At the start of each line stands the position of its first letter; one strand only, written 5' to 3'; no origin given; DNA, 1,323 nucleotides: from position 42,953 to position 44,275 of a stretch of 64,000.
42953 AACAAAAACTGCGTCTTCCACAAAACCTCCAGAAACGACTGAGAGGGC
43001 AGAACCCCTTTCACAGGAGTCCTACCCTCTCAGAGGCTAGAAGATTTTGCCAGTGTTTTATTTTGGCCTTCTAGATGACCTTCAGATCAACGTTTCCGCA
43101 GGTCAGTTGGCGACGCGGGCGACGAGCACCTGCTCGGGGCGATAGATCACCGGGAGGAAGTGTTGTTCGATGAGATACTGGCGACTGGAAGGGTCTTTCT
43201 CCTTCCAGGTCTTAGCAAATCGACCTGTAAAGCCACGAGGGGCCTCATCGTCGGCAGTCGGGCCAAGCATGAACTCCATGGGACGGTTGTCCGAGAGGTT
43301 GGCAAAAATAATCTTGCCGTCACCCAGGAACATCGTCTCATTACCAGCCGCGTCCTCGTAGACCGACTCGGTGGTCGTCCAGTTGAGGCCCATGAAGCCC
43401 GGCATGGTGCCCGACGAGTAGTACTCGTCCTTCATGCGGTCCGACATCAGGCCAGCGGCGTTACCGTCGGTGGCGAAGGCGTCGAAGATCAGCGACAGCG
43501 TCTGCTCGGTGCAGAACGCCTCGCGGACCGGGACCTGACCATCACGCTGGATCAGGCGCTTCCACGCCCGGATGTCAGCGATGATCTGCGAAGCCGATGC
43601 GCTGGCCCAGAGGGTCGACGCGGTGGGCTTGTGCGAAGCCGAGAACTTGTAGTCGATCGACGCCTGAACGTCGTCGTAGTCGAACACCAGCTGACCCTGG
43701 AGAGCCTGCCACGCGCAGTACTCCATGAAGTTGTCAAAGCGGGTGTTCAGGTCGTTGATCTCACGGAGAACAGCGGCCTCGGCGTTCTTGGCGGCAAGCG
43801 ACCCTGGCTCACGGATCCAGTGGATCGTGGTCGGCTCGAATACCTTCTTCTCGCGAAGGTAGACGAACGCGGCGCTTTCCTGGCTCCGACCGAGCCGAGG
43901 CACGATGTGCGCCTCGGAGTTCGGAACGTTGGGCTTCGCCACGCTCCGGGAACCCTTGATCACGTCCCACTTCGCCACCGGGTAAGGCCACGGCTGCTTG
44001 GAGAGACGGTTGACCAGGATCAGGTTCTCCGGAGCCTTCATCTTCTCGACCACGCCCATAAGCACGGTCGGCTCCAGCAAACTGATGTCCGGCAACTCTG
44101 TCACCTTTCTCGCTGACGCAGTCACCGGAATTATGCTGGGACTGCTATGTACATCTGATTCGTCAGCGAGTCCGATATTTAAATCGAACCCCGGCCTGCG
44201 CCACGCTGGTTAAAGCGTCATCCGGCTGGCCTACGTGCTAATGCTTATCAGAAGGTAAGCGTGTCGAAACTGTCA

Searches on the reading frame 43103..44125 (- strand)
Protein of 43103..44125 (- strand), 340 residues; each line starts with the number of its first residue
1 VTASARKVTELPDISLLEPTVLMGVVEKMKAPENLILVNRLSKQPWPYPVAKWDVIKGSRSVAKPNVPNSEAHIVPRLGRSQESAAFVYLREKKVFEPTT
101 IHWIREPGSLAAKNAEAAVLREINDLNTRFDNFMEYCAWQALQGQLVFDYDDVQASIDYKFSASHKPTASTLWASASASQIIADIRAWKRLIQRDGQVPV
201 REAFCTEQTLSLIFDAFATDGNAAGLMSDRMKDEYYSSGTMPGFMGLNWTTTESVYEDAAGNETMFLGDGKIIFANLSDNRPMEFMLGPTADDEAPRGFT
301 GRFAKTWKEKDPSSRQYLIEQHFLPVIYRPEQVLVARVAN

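Call 7: search_dna_similar(query=window:43103-44125:-, collection=phages, mode=protein, max_rows=30)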
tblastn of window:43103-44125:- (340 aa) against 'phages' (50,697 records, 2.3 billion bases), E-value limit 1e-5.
Records with a match: 2; places in all: 2; records where one place covers at least 80% of the query: 2.
Best place of each record, by identity: <60% 2.
By first word of the organism name: Microbacterium 1; Sulfurimonas 1.
By host as written in the record: Microbacterium foliorum NRRL B-24224 1; Sulfurimonas indica 1.
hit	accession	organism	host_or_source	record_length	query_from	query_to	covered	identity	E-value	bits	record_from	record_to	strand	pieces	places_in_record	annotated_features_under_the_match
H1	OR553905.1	Microbacterium phage Magritte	Microbacterium foliorum NRRL B-24224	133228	11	334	95%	58.3%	1e-117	379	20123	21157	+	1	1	21: major capsid protein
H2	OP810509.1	Sulfurimonas phage SNW-1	Sulfurimonas indica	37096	54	338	84%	26.3%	2e-13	77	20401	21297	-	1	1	major capsid protein E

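Call 16: find_related_loci(query=window:43103-44125:-, collection=viral_contigs, flank=10000)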
Query window:43103-44125:- (340 aa) in viral_contigs; peptide patterns used: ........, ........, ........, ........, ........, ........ (x = any residue, [..] = any of these).
75 stretches matched a pattern; 75 encode a relative of the query (tblastn E <= 1e-3); 74 distinct loci.
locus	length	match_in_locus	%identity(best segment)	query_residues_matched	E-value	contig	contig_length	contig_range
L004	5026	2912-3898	89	10-338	0e+0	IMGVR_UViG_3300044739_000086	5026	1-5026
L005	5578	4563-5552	72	11-339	1e-174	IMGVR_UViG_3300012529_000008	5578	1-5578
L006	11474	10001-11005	70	6-339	2e-167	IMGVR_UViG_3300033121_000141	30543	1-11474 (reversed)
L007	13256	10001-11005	70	6-339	1e-166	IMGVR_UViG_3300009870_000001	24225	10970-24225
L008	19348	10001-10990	71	11-338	1e-165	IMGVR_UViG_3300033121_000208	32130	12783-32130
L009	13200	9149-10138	70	11-338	2e-165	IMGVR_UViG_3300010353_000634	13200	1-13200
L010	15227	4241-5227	71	11-338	2e-165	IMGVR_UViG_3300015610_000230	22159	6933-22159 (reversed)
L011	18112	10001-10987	71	11-338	2e-165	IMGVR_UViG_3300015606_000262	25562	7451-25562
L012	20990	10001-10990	72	10-339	1e-163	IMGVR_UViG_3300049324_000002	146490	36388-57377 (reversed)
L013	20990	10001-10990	72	10-339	1e-163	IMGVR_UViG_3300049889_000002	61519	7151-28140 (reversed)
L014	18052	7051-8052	69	7-339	5e-162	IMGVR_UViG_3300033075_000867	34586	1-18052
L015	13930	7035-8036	68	7-339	4e-162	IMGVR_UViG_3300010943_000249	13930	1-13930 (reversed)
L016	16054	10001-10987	68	11-334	7e-157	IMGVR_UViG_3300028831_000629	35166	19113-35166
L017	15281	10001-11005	67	9-339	7e-152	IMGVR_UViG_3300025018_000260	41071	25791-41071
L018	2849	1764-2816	64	11-340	2e-160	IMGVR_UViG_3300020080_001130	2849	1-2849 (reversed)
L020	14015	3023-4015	64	5-334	1e-149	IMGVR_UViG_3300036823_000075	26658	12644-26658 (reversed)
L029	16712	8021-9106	58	11-336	1e-141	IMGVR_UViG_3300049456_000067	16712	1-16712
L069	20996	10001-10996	86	7-338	0e+0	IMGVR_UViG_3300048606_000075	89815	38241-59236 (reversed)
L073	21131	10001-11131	56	8-336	1e-139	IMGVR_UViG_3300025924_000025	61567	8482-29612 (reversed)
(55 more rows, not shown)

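Call 17: find_encoding_contigs(protein=window:43103-44125:-, flank=10000)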
Protein window:43103-44125:- (340 aa): no gene with exactly this product is on record in the collection.

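Call 39: find_related_loci(query=window:43103-44125:-, collection=metagenome_contigs, flank=10000)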
Query window:43103-44125:- (340 aa) in metagenome_contigs; peptide patterns used: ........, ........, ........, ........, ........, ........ (x = any residue, [..] = any of these).
124 stretches matched a pattern; 83 encode a relative of the query (tblastn E <= 1e-3); the best 80 are kept; 80 distinct loci.
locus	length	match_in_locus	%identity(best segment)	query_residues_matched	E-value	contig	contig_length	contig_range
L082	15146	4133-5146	92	1-338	0e+0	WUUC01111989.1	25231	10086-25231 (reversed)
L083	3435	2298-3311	87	1-338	0e+0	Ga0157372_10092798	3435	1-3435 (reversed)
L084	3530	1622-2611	73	11-339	2e-180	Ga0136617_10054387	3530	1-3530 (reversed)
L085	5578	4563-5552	72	11-339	8e-175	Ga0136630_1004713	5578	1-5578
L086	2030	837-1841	70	6-339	3e-180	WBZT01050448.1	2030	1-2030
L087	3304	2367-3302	74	7-317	6e-175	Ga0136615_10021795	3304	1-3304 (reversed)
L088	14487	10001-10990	71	11-338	8e-166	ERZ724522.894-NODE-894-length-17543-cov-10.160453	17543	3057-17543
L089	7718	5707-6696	70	11-338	7e-166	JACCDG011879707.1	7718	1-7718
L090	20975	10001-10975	67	11-334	2e-155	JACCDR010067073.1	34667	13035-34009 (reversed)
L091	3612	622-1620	66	7-334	9e-161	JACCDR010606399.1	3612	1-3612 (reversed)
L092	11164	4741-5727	67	11-334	5e-154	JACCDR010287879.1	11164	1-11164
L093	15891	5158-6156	65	7-334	2e-153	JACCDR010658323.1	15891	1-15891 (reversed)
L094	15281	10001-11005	67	9-339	4e-152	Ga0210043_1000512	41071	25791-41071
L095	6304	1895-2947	64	11-340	6e-153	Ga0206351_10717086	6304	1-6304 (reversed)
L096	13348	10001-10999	66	11-339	2e-151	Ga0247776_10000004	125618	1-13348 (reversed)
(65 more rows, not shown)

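Call 67: search_protein_families(library=pfam, max_evalue=0.001, proteins=[L020:5823-7373:+, L020:7415-10363:+, L020:10369-11397:+, L020:11464-12489:+, L073:11229-12008:+, L073:14045-14800:+, L073:14807-15568:+, L073:15584-16576:+, L029:10564-11385:+, L029:12042-12791:+])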
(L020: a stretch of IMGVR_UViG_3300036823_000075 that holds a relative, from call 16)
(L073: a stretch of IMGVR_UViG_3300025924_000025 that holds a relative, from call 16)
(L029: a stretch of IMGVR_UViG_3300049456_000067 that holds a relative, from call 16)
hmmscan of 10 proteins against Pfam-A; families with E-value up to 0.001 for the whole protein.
L020:5823-7373:+ (516 aa): 2 families
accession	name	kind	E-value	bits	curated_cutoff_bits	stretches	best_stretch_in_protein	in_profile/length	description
PF24869.1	DUF7734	-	0.00018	21.4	27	1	68-116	8-57/89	Domain of unknown function (DUF7734)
PF06536.16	Av_adeno_fibre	-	0.00051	20.3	22.7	0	347-390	9-51/56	Avian adenovirus fibre, N-terminal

L020:7415-10363:+ (982 aa): 2 families
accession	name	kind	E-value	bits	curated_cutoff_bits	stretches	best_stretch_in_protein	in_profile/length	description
PF02839.19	CBM_5_12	-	6.5e-21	74.5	26.2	1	469-493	1-25/44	Carbohydrate-binding module family 5/12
PF01391.23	Collagen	-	0.00011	22.3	27.2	1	263-303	13-53/60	Collagen triple helix repeat (20 copies)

L020:10369-11397:+ (342 aa): 14 families
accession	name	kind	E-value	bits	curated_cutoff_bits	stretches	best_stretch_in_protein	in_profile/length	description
PF23414.1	Beta-prop_EML_2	-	6.3e-18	65.5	90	2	249-321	43-110/266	Echinoderm microtubule-associated protein second beta-propeller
PF25174.1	Beta-prop_THOC3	-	9.8e-18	64.6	305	2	21-216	94-271/272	THOC3 beta-propeller domain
PF24817.1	WD40_WDHD1_1st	-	2.6e-15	56.8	109.9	1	153-221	178-244/291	WDHD1 first WD40 domain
PF25460.1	Beta-prop_Aladin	-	2.7e-15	56.8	171.1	1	155-284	112-233/340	Aladin seven-bladed propeller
PF23389.1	Beta-prop_WDR19_1st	-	7.6e-15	55.2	27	3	21-126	3-100/325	WDR19 first beta-propeller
PF00400.38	WD40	-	1.2e-13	51.4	27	0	292-310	12-30/39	WD domain, G-beta repeat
PF12894.13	ANAPC4_WD40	-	3.2e-13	50.2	22.9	0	252-312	2-59/91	Anaphase-promoting complex subunit 4 WD40 domain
PF24807.1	WD40_CDC20-Fz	-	1.2e-11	45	200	2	21-170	15-152/292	CDC20/Fizzy WD40 domain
PF24814.1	WD40_Prp19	-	7.4e-11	42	320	1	21-264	55-279/281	Prp19 WD40 domain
PF07676.18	PD40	-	3.8e-10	39.9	20.9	0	109-124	10-25/38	WD40-like Beta Propeller Repeat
PF08662.17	eIF2A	-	2.9e-08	34.3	20.5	0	20-122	64-158/194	Eukaryotic translation initiation factor eIF2A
PF10282.15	Lactonase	-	1.3e-06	28.3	21.7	0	158-320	147-319/344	Lactonase, 7-bladed beta-propeller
PF00930.27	DPPIV_N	-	5.2e-06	25.9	22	0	99-128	34-63/354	Dipeptidyl peptidase IV (DPP IV) N-terminal region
PF23383.1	Beta-prop_IFT140_1st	-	1.7e-05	24.2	27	0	62-169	15-118/406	IFT140 first beta-propeller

L020:11464-12489:+ (341 aa): 15 families
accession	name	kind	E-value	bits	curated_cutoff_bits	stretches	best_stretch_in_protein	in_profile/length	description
PF23389.1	Beta-prop_WDR19_1st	-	2.4e-23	83.1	27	3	206-312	4-102/325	WDR19 first beta-propeller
PF25174.1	Beta-prop_THOC3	-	6.7e-21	74.9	305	2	158-312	93-234/272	THOC3 beta-propeller domain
PF23414.1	Beta-prop_EML_2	-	6.7e-19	68.7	90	2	108-181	40-108/266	Echinoderm microtubule-associated protein second beta-propeller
PF08662.17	eIF2A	-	1.2e-16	61.6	20.5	2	19-139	63-180/194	Eukaryotic translation initiation factor eIF2A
PF24817.1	WD40_WDHD1_1st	-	5.9e-15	55.6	109.9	2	19-124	182-282/291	WDHD1 first WD40 domain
PF25460.1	Beta-prop_Aladin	-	5.7e-14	52.4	171.1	1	20-141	115-228/340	Aladin seven-bladed propeller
PF12894.13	ANAPC4_WD40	-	6.5e-14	52.4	22.9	0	206-265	2-58/91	Anaphase-promoting complex subunit 4 WD40 domain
PF24814.1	WD40_Prp19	-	7.3e-12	45.3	320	1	69-264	99-279/281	Prp19 WD40 domain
PF00400.38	WD40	-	2e-11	44.3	27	0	19-34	15-30/39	WD domain, G-beta repeat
PF10282.15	Lactonase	-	2.1e-11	44.1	21.7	1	180-332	169-331/344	Lactonase, 7-bladed beta-propeller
PF24807.1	WD40_CDC20-Fz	-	1.6e-09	37.9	200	1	65-265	13-198/292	CDC20/Fizzy WD40 domain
PF07676.18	PD40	-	1.9e-09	37.7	20.9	0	62-80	9-27/38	WD40-like Beta Propeller Repeat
PF20467.3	MmeI_C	-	1.1e-07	32.4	27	0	228-246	22-40/83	MmeI, C-terminal domain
PF23775.1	Beta-prop_RIG_2nd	-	0.00033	20.6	80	0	100-248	111-263/278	RIG second beta-propeller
PF24105.1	Beta-prop_CAF1B_HIR1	-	0.00066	19.2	80.5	0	114-171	137-190/383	CAF1B/HIR1 beta-propeller domain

L073:11229-12008:+ (259 aa): 1 family
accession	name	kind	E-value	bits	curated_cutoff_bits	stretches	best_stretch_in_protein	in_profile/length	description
PF02945.21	Endonuclease_7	-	8e-12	45.3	23.6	1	121-207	2-72/82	Recombination endonuclease VII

L073:14045-14800:+ (251 aa): 0 families

L073:14807-15568:+ (253 aa): 3 families
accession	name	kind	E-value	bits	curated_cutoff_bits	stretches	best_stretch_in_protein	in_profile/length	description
PF00984.24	UDPG_MGDP_dh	-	4.2e-23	81.7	25.4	1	154-248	2-93/94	UDP-glucose/GDP-mannose dehydrogenase family, central domain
PF03721.20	UDPG_MGDP_dh_N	-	2.4e-09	37.5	27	1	38-109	73-159/187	UDP-glucose/GDP-mannose dehydrogenase family, NAD binding domain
PF14833.11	NAD_binding_11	-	4.3e-05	24.2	30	1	154-249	2-104/122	NAD-binding of NADP-dependent 3-hydroxyisobutyrate dehydrogenase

L073:15584-16576:+ (330 aa): 0 families

L029:10564-11385:+ (273 aa): 1 family
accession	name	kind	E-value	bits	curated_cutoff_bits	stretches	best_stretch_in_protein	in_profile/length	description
PF03071.21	GNT-I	-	1.2e-06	28.1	25.4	1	97-213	193-308/434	GNT-I family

L029:12042-12791:+ (249 aa): 1 family
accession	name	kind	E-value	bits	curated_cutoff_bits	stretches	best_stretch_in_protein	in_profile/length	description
PF03071.21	GNT-I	-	2.9e-06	26.8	25.4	1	92-210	194-311/434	GNT-I family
